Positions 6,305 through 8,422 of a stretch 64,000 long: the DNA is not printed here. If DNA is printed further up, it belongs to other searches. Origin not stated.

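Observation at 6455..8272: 18-heme cytochrome that starts as a NapC/NirT/NrfH quinol dehydrogenase and continues into a 14-heme extension, abutting a bc-complex cytochrome gene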

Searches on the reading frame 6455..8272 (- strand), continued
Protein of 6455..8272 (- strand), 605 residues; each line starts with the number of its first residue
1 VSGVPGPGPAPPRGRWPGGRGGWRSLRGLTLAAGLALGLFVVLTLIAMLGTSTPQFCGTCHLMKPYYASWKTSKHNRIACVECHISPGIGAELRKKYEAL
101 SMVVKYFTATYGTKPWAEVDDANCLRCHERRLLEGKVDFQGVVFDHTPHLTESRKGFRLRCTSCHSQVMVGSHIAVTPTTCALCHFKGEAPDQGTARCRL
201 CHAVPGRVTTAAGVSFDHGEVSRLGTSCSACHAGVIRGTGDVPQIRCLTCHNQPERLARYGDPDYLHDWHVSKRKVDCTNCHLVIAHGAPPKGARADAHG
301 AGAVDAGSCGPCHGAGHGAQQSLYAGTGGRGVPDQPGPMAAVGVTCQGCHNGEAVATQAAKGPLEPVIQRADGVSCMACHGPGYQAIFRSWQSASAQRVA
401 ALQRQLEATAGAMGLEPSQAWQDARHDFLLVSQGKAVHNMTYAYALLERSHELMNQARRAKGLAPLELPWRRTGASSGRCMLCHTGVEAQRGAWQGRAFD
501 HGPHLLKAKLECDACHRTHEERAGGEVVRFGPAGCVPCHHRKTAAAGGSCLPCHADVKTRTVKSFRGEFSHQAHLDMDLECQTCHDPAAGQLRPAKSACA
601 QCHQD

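Call 10: find_homologous_proteins(query=window:6455-8272:-)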
Query window:6455-8272:- (605 aa): 746 proteins with E <= 0.001 among 8000 candidates; the best 120 are listed.
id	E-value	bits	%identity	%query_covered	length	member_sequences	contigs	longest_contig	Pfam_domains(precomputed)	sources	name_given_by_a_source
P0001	0.0e+0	1431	100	100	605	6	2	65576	PF14537.12,PF03264.20,PF02085.22,PF14522.12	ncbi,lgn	-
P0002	0.0e+0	1319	92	96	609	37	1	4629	PF14537.12,PF03264.20,PF02085.22,PF14522.12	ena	-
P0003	0.0e+0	1276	88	96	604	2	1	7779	PF14537.12,PF03264.20,PF14522.12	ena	-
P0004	0.0e+0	1192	82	100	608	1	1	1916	PF09699.16,PF14537.12,PF03264.20,PF02085.22,PF14522.12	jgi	jgi:nitrate/TMAO reductase-like tetraheme cytochrome c subunit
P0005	0.0e+0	1180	84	93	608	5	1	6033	PF14537.12,PF03264.20,PF02085.22,PF14522.12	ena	-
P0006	0.0e+0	1166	81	100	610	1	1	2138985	PF14537.12,PF03264.20,PF02085.22,PF14522.12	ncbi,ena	-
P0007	0.0e+0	1117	78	96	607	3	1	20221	PF14537.12,PF03264.20,PF14522.12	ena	-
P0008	0.0e+0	1056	73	100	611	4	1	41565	PF14537.12,PF03264.20,PF02085.22,PF14522.12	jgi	jgi:nitrate/TMAO reductase-like tetraheme cytochrome c subunit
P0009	0.0e+0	1056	76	96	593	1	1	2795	PF09699.16,PF14537.12,PF03264.20,PF14522.12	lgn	-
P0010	0.0e+0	1046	75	96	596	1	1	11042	PF14537.12,PF03264.20,PF02085.22,PF14522.12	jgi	jgi:nitrate/TMAO reductase-like tetraheme cytochrome c subunit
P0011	3.0e-297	1006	70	98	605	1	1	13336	PF14537.12,PF03264.20,PF02085.22,PF14522.12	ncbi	-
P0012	7.8e-292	988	70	99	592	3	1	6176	PF09699.16,PF14537.12,PF03264.20,PF14522.12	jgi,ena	-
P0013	1.8e-270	917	65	100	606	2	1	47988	PF09699.16,PF14537.12,PF03264.20,PF02085.22,PF14522.12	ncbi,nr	ncbi:MAG: NapC/NirT family cytochrome c [Candidatus Eisenbacteria bacterium]|nr:NapC/NirT family cyt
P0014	1.6e-256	871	62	100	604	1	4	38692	PF09699.16,PF14537.12,PF03264.20,PF14522.12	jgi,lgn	jgi:predicted CXXCH cytochrome family protein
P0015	4.7e-252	856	62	100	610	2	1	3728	PF14537.12,PF03264.20,PF02085.22,PF14522.12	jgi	-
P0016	2.7e-248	844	61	100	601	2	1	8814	PF09699.16,PF14537.12,PF22678.2,PF03264.20,PF02085.22,PF14522.12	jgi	-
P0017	3.3e-248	844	61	100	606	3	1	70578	PF09699.16,PF14537.12,PF03264.20,PF02085.22,PF14522.12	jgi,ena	-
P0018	7.6e-248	842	60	100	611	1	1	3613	PF14537.12,PF03264.20,PF02085.22,PF14522.12,PF22113.2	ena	-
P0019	4.0e-246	837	63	96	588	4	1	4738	PF14537.12,PF22678.2,PF03264.20,PF14522.12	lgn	-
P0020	4.8e-246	836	60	100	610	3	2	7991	PF14537.12,PF03264.20,PF02085.22,PF14522.12,PF22113.2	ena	-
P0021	4.0e-245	833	61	100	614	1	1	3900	PF09699.16,PF14537.12,PF03264.20,PF02085.22,PF14522.12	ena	-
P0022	2.6e-244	831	58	100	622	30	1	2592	PF09699.16,PF14537.12,PF03264.20,PF02085.22,PF14522.12,PF22113.2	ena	-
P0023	3.1e-244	831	61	98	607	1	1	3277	PF09699.16,PF14537.12,PF03264.20,PF14522.12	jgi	jgi:predicted CXXCH cytochrome family protein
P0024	4.1e-243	827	59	100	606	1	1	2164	PF14537.12,PF22678.2,PF03264.20,PF14522.12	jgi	jgi:predicted CXXCH cytochrome family protein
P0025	1.4e-242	825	60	100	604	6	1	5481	PF09699.16,PF14537.12,PF22678.2,PF03264.20,PF02085.22,PF14522.12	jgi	-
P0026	7.9e-241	819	58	100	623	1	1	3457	PF09699.16,PF14537.12,PF22678.2,PF03264.20,PF02085.22,PF14522.12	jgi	-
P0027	1.1e-240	819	59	100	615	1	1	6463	PF09699.16,PF14537.12,PF22678.2,PF03264.20,PF02085.22,PF14522.12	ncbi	-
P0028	1.2e-240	819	59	100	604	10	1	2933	PF09699.16,PF14537.12,PF22678.2,PF03264.20,PF02085.22,PF14522.12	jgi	-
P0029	1.3e-240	819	58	100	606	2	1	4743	PF09699.16,PF14537.12,PF03264.20,PF02085.22,PF14522.12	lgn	-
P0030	2.6e-240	818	57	99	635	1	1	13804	PF09699.16,PF14537.12,PF03264.20,PF02085.22,PF14522.12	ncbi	-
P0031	3.2e-240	817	62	93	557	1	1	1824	PF09699.16,PF14537.12,PF03264.20,PF14522.12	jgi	jgi:predicted CXXCH cytochrome family protein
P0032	6.7e-240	816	58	99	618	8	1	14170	PF09699.16,PF14537.12,PF22678.2,PF03264.20,PF02085.22,PF14522.12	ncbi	-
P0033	1.6e-239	815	59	100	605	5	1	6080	PF09699.16,PF14537.12,PF03264.20,PF02085.22,PF14522.12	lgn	-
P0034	2.4e-239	814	61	95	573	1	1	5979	PF09699.16,PF14537.12,PF03264.20,PF14522.12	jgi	jgi:predicted CXXCH cytochrome family protein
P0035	3.4e-239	814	59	98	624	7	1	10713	PF14537.12,PF03264.20,PF02085.22,PF14522.12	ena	-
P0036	4.5e-239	813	59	98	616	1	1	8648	PF14537.12,PF22678.2,PF03264.20,PF02085.22,PF14522.12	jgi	jgi:predicted CXXCH cytochrome family protein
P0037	1.3e-238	812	61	95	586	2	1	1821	PF09699.16,PF14537.12,PF03264.20,PF02085.22,PF14522.12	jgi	jgi:nitrate/TMAO reductase-like tetraheme cytochrome c subunit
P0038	5.3e-238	810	58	100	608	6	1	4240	PF09699.16,PF14537.12,PF03264.20,PF02085.22,PF14522.12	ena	-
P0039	5.5e-238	810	59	100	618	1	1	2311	PF14537.12,PF03264.20,PF02085.22,PF14522.12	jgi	jgi:nitrate/TMAO reductase-like tetraheme cytochrome c subunit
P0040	1.8e-237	808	58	99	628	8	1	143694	PF09699.16,PF14537.12,PF03264.20,PF14522.12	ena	-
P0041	2.1e-237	808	59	99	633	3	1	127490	PF14537.12,PF22678.2,PF03264.20,PF02085.22,PF14522.12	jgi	jgi:nitrate/TMAO reductase-like tetraheme cytochrome c subunit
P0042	3.0e-237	807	59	99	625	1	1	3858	PF09699.16,PF14537.12,PF22678.2,PF03264.20,PF02085.22,PF14522.12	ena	-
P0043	3.6e-237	807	59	96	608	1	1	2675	PF09699.16,PF14537.12,PF03264.20,PF02085.22,PF14522.12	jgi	jgi:nitrate/TMAO reductase-like tetraheme cytochrome c subunit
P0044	6.5e-237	806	58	99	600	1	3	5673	PF09699.16,PF14537.12,PF22678.2,PF03264.20,PF02085.22,PF14522.12,PF22113.2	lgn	-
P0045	2.8e-236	804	58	100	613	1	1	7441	PF09699.16,PF14537.12,PF22678.2,PF03264.20,PF02085.22,PF14522.12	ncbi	-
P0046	3.2e-236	804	58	98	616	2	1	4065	PF09699.16,PF14537.12,PF03264.20,PF14522.12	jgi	jgi:predicted CXXCH cytochrome family protein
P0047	4.0e-236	804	57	99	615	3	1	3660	PF09699.16,PF14537.12,PF03264.20,PF02085.22,PF14522.12,PF22113.2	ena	-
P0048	5.6e-236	803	58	100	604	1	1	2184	PF09699.16,PF14537.12,PF22678.2,PF03264.20,PF02085.22,PF14522.12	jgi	jgi:nitrate/TMAO reductase-like tetraheme cytochrome c subunit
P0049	6.9e-236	803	57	99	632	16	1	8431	PF14537.12,PF22678.2,PF03264.20,PF02085.22,PF14522.12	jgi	jgi:predicted CXXCH cytochrome family protein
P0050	7.8e-236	803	59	98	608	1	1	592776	PF14537.12,PF03264.20,PF02085.22,PF14522.12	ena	-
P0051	9.6e-236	802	59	100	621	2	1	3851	PF09699.16,PF14537.12,PF22678.2,PF03264.20,PF02085.22,PF14522.12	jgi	jgi:predicted CXXCH cytochrome family protein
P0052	1.0e-235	802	60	95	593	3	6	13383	PF09699.16,PF14537.12,PF03264.20,PF02085.22,PF14522.12,PF22113.2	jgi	jgi:nitrate/TMAO reductase-like tetraheme cytochrome c subunit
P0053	1.1e-235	802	57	99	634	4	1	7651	PF14537.12,PF22678.2,PF03264.20,PF14522.12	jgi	jgi:nitrate/TMAO reductase-like tetraheme cytochrome c subunit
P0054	1.2e-235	802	57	99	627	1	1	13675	PF09699.16,PF14537.12,PF03264.20,PF02085.22,PF14522.12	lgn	-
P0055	2.9e-235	801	59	99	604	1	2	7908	PF09699.16,PF14537.12,PF03264.20,PF02085.22,PF14522.12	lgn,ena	-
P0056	4.3e-235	800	58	98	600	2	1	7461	PF09699.16,PF14537.12,PF03264.20,PF02085.22,PF14522.12,PF22113.2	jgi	-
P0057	7.0e-235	800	58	98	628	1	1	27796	PF14537.12,PF22678.2,PF03264.20,PF14522.12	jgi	-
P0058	1.1e-234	799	58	99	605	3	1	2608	PF09699.16,PF14537.12,PF22678.2,PF03264.20,PF02085.22,PF14522.12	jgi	jgi:predicted CXXCH cytochrome family protein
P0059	1.2e-234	799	57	99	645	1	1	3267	PF09699.16,PF14537.12,PF03264.20,PF02085.22,PF14522.12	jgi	jgi:predicted CXXCH cytochrome family protein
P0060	1.2e-234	799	57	99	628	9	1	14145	PF14537.12,PF22678.2,PF03264.20,PF02085.22,PF14522.12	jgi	jgi:nitrate/TMAO reductase-like tetraheme cytochrome c subunit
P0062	6.4e-234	796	57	100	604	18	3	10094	PF14537.12,PF03264.20,PF02085.22,PF14522.12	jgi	jgi:predicted CXXCH cytochrome family protein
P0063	1.1e-233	796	58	99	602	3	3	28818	PF09699.16,PF14537.12,PF03264.20,PF02085.22,PF14522.12,PF22113.2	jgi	jgi:predicted CXXCH cytochrome family protein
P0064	1.7e-233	795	58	99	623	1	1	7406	PF09699.16,PF14537.12,PF22678.2,PF03264.20,PF02085.22,PF14522.12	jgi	jgi:predicted CXXCH cytochrome family protein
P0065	3.4e-233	794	58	99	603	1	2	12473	PF09699.16,PF14537.12,PF03264.20,PF02085.22,PF14522.12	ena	-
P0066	4.7e-233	794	57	100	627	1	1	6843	PF09699.16,PF14537.12,PF22678.2,PF03264.20,PF02085.22,PF14522.12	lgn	-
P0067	4.8e-233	794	57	99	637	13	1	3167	PF09699.16,PF14537.12,PF03264.20,PF02085.22,PF14522.12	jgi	jgi:predicted CXXCH cytochrome family protein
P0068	5.1e-233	793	58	100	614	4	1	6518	PF09699.16,PF14537.12,PF03264.20,PF02085.22,PF14522.12,PF22113.2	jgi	jgi:predicted CXXCH cytochrome family protein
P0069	6.9e-233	793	58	98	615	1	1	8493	PF14537.12,PF22678.2,PF03264.20,PF02085.22,PF14522.12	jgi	jgi:nitrate/TMAO reductase-like tetraheme cytochrome c subunit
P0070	9.5e-232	789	57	100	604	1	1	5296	PF09699.16,PF14537.12,PF03264.20,PF02085.22,PF14522.12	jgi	jgi:predicted CXXCH cytochrome family protein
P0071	5.1e-231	787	57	100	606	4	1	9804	PF14537.12,PF03264.20,PF02085.22,PF14522.12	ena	-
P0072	5.9e-231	787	57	100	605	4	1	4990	PF14537.12,PF03264.20,PF02085.22,PF14522.12,PF22113.2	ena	-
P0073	6.5e-231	786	57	98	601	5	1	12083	PF09699.16,PF14537.12,PF22678.2,PF03264.20,PF02085.22,PF14522.12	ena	-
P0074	1.3e-230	786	56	100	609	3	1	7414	PF14537.12,PF03264.20,PF02085.22,PF14522.12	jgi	jgi:hypothetical protein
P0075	1.4e-230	785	57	100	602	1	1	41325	PF14537.12,PF22678.2,PF03264.20,PF02085.22,PF14522.12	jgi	jgi:nitrate/TMAO reductase-like tetraheme cytochrome c subunit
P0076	1.9e-230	785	56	100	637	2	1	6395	PF14537.12,PF03264.20,PF02085.22,PF14522.12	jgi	-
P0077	2.5e-230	785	56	100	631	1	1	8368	PF09699.16,PF14537.12,PF03264.20,PF14522.12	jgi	jgi:predicted CXXCH cytochrome family protein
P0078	2.6e-230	784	58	96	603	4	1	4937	PF14537.12,PF03264.20,PF02085.22,PF14522.12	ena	-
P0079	3.0e-230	784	57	97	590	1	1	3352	PF09699.16,PF14537.12,PF03264.20,PF02085.22,PF14522.12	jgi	jgi:nitrate/TMAO reductase-like tetraheme cytochrome c subunit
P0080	3.2e-230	784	57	96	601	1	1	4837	PF09699.16,PF14537.12,PF03264.20,PF02085.22,PF14522.12,PF22113.2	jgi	-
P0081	2.2e-229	781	59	99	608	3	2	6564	PF09699.16,PF14537.12,PF03264.20,PF02085.22,PF14522.12,PF22113.2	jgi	jgi:predicted CXXCH cytochrome family protein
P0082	4.7e-229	780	57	100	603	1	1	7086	PF09699.16,PF14537.12,PF22678.2,PF03264.20,PF02085.22,PF14522.12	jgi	jgi:predicted CXXCH cytochrome family protein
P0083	6.5e-229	780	57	99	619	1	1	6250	PF09699.16,PF14537.12,PF03264.20,PF14522.12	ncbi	-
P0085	3.4e-228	777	55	100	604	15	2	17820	PF14537.12,PF03264.20,PF02085.22,PF14522.12,PF22113.2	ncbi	-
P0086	5.6e-228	777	56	100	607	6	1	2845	PF09699.16,PF14537.12,PF03264.20,PF02085.22,PF14522.12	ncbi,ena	-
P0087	7.0e-228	776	57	98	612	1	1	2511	PF09699.16,PF14537.12,PF03264.20,PF14522.12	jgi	jgi:nitrate/TMAO reductase-like tetraheme cytochrome c subunit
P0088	1.1e-227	776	56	100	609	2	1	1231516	PF14537.12,PF03264.20,PF02085.22,PF14522.12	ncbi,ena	-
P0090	3.4e-227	774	57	98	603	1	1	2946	PF14537.12,PF03264.20,PF14522.12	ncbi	-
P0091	3.0e-226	771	58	97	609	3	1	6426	PF09699.16,PF14537.12,PF03264.20,PF02085.22,PF14522.12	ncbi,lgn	-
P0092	4.7e-226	770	58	97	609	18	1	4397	PF09699.16,PF14537.12,PF03264.20,PF02085.22,PF14522.12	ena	-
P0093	1.8e-225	769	56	100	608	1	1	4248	PF09699.16,PF14537.12,PF03264.20,PF02085.22,PF14522.12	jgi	jgi:predicted CXXCH cytochrome family protein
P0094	1.4e-224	766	59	92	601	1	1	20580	PF14537.12,PF03264.20,PF02085.22,PF14522.12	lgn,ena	-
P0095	1.6e-224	765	57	99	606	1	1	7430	PF09699.16,PF14537.12,PF03264.20,PF02085.22,PF14522.12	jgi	jgi:predicted CXXCH cytochrome family protein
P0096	1.6e-224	765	56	95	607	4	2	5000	PF09699.16,PF14537.12,PF03264.20,PF02085.22,PF14522.12,PF22113.2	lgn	-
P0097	2.3e-224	765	56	100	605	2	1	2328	PF09699.16,PF14537.12,PF03264.20,PF14522.12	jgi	-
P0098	1.6e-223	762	57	99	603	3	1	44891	PF09699.16,PF14537.12,PF03264.20,PF02085.22,PF14522.12,PF22113.2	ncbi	-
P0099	1.7e-223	762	54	100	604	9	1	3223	PF14537.12,PF03264.20,PF02085.22,PF14522.12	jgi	-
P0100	2.3e-223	762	59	94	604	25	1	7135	PF14537.12,PF03264.20,PF02085.22,PF14522.12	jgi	jgi:predicted CXXCH cytochrome family protein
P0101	3.9e-223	761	57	100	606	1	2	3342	PF09699.16,PF14537.12,PF22678.2,PF03264.20,PF02085.22,PF14522.12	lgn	-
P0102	9.2e-223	760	58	95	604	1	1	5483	PF09699.16,PF14537.12,PF03264.20,PF02085.22,PF14522.12,PF22113.2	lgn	-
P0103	1.4e-222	759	57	98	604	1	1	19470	PF09699.16,PF14537.12,PF22678.2,PF03264.20,PF02085.22,PF14522.12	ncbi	-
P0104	2.6e-222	758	55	100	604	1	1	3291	PF09699.16,PF14537.12,PF03264.20,PF02085.22,PF14522.12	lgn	-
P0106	4.9e-222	757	56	100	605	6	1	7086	PF09699.16,PF14537.12,PF03264.20,PF02085.22,PF14522.12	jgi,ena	-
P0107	5.2e-222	757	56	99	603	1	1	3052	PF09699.16,PF14537.12,PF03264.20,PF02085.22,PF14522.12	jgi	jgi:nitrate/TMAO reductase-like tetraheme cytochrome c subunit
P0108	2.6e-221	755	54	100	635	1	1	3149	PF14537.12,PF03264.20,PF02085.22,PF14522.12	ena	-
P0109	2.8e-221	755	55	100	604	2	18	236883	PF09699.16,PF14537.12,PF03264.20,PF02085.22,PF14522.12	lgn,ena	-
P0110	2.0e-220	752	55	100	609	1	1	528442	PF09699.16,PF14537.12,PF03264.20,PF02085.22,PF14522.12,PF22113.2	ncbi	-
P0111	2.8e-220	751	56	100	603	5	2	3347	PF09699.16,PF14537.12,PF22678.2,PF03264.20,PF14522.12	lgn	-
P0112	1.7e-219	749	55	100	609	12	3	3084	PF09699.16,PF14537.12,PF03264.20,PF02085.22,PF14522.12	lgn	-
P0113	3.4e-219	748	56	96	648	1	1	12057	PF14537.12,PF03264.20,PF02085.22,PF14522.12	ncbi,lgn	-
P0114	3.8e-218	744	54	100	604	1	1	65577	PF14537.12,PF03264.20,PF02085.22,PF14522.12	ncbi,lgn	-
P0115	6.0e-217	740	56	92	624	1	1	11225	PF14537.12,PF03264.20,PF02085.22,PF14522.12,PF22113.2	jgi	jgi:nitrate/TMAO reductase-like tetraheme cytochrome c subunit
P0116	9.8e-217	740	55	98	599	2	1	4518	PF14537.12,PF22678.2,PF03264.20,PF02085.22,PF14522.12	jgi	-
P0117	7.4e-216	737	53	99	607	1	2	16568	PF14537.12,PF03264.20,PF02085.22,PF14522.12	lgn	-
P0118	9.5e-215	733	53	97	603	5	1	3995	PF14537.12,PF03264.20,PF14522.12,PF22113.2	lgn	-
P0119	9.7e-215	733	51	100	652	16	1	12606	PF14537.12,PF03264.20,PF02085.22,PF14522.12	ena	-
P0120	3.0e-214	731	54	98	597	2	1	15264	PF09699.16,PF14537.12,PF03264.20,PF02085.22,PF14522.12,PF22113.2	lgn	-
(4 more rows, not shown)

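Call 13: find_related_loci(query=window:6455-8272:-, collection=genome_contigs, flank=8000)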
Query window:6455-8272:- (605 aa) in genome_contigs; peptide patterns used: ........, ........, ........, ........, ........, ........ (x = any residue, [..] = any of these).
71 stretches matched a pattern; 27 encode a relative of the query (tblastn E <= 1e-3); 27 distinct loci.
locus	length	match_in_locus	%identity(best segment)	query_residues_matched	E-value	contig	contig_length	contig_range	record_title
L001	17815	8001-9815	91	1-605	0e+0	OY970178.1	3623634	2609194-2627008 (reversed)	MAG: Candidatus Eisenbacteria bacterium isolate MFD05942.bin.c.1 genome assembly, chromosome: 1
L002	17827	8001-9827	81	1-604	0e+0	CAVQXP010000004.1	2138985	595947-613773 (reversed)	MAG: Candidatus Eisenbacteria bacterium isolate MFD04716.bin.1.114 genome assembly, contig: contig_24372, whole genome s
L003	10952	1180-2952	70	15-605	0e+0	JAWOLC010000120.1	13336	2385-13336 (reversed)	MAG: Candidatus Eisenbacteria bacterium isolate bin_205 c_000016829746, whole genome shotgun sequence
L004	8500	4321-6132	56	1-603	0e+0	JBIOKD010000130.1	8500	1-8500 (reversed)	MAG: Candidatus Eisenbacteria bacterium isolate GcL4-3 k141_236222_length_8500_cov_31.1838, whole genome shotgun sequenc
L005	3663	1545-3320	57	4-604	0e+0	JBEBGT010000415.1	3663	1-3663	MAG: Candidatus Eisenbacteria bacterium isolate ATF_3 NODE_20913_length_3663_cov_3.437710, whole genome shotgun sequence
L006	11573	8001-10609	59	25-604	0e+0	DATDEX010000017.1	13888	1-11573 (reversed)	MAG TPA_asm: Candidatus Eisenbacteria bacterium isolate SMAG_U211 k141_717152, whole genome shotgun sequence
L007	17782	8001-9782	58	15-604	0e+0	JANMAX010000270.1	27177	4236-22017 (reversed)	MAG: bacterium isolate OTE_1_metabat_47 OTE_1_k141_1616968, whole genome shotgun sequence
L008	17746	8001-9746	56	24-605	0e+0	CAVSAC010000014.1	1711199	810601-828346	MAG: Candidatus Eisenbacteria bacterium isolate MFD05942.bin.1.32 genome assembly, contig: contig_31651, whole genome sh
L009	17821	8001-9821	56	6-604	0e+0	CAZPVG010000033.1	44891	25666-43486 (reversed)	MAG TPA_asm: uncultured bacterium isolate SRP214966_co3_380 genome assembly, contig: NODE_669_length_44891_cov_9.767887,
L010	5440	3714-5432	59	17-585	0e+0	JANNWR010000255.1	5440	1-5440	MAG: bacterium isolate VAR_34_metabat_33 VAR_34_k141_950433, whole genome shotgun sequence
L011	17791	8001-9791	54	6-605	0e+0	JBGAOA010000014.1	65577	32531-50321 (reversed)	MAG: Candidatus Eisenbacteria bacterium isolate MAG_AAO_H10.72 AAOH10-72_opera_contig_1961, whole genome shotgun sequenc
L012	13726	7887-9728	54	1-604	0e+0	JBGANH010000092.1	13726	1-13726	MAG: Candidatus Eisenbacteria bacterium isolate MAG_MBR_H10.75 MBRH10-75_opera_contig_14220, whole genome shotgun sequen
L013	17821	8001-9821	55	1-604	0e+0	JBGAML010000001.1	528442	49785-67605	MAG: Candidatus Eisenbacteria bacterium isolate MAG_AAO_H125.51 AAOH125-51_opera_contig_48, whole genome shotgun sequenc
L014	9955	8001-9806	56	1-604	0e+0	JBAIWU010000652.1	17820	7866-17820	MAG: Candidatus Eisenbacteria bacterium isolate bin_129 c_000004378249, whole genome shotgun sequence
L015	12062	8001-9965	51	4-604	0e+0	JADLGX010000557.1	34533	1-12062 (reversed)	MAG: Candidatus Eisenbacteria bacterium isolate SJ457 c_000001453696, whole genome shotgun sequence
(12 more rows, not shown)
